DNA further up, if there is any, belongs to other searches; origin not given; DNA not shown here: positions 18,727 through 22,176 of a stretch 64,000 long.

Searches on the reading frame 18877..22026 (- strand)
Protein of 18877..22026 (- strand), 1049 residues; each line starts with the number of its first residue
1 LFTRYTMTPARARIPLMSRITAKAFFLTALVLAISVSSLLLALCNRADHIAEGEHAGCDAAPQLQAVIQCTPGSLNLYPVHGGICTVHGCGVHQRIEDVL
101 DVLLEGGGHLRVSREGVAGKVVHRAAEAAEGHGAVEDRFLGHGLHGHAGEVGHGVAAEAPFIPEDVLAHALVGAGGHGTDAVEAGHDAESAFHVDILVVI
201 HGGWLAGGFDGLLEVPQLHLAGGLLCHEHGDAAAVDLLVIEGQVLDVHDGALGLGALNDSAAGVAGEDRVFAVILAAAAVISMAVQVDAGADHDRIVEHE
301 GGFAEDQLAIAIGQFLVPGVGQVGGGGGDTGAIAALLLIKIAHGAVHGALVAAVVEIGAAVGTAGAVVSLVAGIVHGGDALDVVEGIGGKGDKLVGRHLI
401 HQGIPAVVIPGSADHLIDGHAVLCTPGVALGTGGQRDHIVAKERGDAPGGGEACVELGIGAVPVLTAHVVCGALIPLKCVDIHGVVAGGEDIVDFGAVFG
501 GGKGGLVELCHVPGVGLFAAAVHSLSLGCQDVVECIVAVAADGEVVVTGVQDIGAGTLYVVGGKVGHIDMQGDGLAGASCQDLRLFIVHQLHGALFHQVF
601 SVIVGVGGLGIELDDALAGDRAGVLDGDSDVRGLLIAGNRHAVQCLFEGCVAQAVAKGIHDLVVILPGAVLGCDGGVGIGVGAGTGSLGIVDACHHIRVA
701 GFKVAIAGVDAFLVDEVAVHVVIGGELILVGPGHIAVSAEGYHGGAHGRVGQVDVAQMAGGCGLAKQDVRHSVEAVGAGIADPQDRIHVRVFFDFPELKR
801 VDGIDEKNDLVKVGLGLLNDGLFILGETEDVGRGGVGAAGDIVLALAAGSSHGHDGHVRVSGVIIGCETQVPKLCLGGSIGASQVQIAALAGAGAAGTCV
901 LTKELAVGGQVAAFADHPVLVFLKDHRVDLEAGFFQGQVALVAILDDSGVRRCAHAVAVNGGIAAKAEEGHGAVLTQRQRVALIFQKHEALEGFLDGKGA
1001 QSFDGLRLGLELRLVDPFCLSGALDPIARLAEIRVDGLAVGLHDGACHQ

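Call 89: search_solved_structures(query=window:18877-22026:-, max_evalue=0.00001)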
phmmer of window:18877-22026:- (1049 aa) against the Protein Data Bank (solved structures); distinct sequences matched with E-value up to 0.00001: 0.
